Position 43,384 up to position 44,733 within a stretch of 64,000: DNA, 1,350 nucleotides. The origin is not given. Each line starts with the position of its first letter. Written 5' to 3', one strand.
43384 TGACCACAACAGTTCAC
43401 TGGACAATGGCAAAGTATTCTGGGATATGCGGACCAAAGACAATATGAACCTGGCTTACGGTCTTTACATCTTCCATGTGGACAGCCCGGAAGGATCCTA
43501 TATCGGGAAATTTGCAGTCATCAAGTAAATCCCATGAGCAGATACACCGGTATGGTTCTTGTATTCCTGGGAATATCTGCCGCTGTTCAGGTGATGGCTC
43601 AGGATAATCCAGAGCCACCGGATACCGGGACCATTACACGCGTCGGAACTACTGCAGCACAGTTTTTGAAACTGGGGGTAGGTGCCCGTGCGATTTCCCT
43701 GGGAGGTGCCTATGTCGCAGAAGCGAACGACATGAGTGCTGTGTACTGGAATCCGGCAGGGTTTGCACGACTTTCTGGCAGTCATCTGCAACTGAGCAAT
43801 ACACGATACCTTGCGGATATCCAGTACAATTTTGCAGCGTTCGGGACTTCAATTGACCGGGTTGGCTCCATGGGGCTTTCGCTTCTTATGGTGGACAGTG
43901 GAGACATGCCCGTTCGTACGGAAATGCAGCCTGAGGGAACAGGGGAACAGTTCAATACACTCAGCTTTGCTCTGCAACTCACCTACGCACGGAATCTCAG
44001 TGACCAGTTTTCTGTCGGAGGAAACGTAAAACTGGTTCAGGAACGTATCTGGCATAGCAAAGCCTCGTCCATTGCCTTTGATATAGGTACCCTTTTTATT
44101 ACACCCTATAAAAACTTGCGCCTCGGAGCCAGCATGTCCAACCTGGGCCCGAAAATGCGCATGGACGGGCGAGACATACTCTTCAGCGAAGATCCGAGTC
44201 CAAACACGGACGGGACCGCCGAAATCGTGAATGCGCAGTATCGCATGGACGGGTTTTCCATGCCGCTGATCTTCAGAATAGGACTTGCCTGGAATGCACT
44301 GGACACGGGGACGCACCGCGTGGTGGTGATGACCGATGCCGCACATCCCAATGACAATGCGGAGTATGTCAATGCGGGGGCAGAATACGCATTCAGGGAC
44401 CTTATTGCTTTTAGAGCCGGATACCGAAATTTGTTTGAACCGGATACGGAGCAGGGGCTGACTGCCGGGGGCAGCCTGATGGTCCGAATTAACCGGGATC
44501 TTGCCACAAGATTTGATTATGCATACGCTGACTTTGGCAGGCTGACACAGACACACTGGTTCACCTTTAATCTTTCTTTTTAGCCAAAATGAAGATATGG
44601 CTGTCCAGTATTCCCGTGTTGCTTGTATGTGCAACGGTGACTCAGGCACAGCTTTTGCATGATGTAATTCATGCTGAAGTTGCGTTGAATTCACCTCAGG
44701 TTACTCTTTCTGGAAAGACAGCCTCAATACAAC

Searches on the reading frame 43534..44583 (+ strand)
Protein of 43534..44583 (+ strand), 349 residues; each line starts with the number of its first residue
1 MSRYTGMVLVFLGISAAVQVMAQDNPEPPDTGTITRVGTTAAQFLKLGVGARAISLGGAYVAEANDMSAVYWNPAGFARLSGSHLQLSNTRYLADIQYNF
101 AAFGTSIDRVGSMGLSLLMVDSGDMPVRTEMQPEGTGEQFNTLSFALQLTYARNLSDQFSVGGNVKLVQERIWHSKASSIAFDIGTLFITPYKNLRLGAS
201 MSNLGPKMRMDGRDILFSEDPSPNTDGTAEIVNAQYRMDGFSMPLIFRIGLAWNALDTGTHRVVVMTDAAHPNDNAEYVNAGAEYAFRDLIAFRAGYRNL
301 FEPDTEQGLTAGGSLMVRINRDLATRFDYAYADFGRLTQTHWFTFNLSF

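Call 37: search_protein_families(library=pfam, proteins=[window:43534-44583:+], max_evalue=0.001)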
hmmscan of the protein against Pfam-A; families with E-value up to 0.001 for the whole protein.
window:43534-44583:+ (349 aa): 3 families
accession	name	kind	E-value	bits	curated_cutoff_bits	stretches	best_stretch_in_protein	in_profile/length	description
PF19572.5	PorV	-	3.1e-10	40.4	27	1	36-211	7-199/243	Type IX secretion system protein PorV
PF03687.19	UPF0164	-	6.6e-06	25.6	21.4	1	42-166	41-161/325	Uncharacterised protein family (UPF0164)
PF03349.22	Toluene_X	-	5.1e-05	22.4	29.7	1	57-165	24-112/421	Outer membrane protein transport protein (OMPP1/FadL/TodX)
